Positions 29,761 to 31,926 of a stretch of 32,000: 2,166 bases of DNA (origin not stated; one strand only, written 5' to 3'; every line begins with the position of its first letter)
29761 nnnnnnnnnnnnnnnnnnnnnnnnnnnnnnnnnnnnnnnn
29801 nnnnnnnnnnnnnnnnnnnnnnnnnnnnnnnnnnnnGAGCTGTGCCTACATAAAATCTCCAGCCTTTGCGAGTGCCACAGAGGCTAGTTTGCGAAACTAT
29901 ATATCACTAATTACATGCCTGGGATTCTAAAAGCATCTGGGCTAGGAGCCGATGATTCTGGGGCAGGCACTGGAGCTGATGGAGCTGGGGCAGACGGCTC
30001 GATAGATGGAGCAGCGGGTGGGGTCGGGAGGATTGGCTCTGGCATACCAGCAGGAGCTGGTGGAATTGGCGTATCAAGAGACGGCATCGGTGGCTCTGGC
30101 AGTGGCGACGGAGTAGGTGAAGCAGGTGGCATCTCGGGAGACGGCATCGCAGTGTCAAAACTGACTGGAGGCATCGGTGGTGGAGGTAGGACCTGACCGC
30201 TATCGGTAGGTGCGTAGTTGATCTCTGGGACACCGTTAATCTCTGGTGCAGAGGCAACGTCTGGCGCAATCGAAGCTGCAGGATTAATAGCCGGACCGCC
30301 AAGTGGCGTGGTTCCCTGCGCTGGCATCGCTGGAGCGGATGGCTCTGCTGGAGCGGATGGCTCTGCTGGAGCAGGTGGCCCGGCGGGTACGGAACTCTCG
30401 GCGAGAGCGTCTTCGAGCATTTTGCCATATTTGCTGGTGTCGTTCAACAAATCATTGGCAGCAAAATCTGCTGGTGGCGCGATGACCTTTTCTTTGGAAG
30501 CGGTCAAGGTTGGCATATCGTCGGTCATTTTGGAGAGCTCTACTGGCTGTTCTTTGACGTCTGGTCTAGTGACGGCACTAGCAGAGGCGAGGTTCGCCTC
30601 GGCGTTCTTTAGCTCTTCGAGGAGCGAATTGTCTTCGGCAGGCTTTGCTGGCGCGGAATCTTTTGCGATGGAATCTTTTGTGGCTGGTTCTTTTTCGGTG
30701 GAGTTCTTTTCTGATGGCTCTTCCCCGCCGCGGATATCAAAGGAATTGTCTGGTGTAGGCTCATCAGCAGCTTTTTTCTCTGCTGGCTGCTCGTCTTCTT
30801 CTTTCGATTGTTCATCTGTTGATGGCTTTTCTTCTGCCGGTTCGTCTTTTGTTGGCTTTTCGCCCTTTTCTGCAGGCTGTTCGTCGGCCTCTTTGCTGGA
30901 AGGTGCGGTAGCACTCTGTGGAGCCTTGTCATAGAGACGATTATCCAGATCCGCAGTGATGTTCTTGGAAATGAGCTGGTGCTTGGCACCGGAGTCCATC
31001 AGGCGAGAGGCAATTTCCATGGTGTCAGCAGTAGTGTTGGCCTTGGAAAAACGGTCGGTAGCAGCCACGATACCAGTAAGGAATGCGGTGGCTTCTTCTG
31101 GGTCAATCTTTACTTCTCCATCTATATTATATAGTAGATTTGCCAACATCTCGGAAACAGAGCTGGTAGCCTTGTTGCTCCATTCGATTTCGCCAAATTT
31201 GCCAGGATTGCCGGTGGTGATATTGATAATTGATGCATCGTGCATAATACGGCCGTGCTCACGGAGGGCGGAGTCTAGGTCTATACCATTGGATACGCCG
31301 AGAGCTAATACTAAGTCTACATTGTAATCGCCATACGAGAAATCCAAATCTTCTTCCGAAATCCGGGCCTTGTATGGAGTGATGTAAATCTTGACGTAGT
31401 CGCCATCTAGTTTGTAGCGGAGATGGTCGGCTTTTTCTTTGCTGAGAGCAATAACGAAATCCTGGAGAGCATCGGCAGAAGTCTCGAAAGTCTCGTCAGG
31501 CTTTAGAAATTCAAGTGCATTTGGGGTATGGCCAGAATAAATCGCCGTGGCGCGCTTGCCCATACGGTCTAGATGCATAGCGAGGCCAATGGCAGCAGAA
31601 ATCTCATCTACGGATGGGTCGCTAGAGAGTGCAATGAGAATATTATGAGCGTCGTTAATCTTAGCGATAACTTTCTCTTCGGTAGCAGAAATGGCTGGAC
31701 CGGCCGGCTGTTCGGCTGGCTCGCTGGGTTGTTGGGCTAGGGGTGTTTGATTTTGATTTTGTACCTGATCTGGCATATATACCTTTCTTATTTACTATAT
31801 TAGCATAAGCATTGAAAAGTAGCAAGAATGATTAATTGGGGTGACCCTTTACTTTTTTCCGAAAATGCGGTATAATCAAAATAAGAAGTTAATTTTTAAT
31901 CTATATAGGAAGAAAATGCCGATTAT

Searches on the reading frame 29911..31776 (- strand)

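Call 6: search_protein_families(library=ncbifam, proteins=[window:29911-31776:-], max_evalue=0.001)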
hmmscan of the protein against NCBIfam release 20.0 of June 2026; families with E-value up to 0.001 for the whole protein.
window:29911-31776:- (621 aa): 2 families
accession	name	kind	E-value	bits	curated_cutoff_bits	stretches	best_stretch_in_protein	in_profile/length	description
NF053633.1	OlncasPapPhNrnA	equivalog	2.1e-06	26.9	350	1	197-276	123-200/317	bifunctional oligoribonuclease/PAP phosphatase NrnA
NF011110.0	PRK14538.1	equivalog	5.1e-06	24.9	707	1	200-278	492-569/838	putative bifunctional signaling protein/50S ribosomal protein L9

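Call 33: search_protein_families(library=pfam, proteins=[window:29911-31776:-], max_evalue=0.001)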
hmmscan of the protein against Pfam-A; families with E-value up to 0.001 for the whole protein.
window:29911-31776:- (621 aa): 0 families
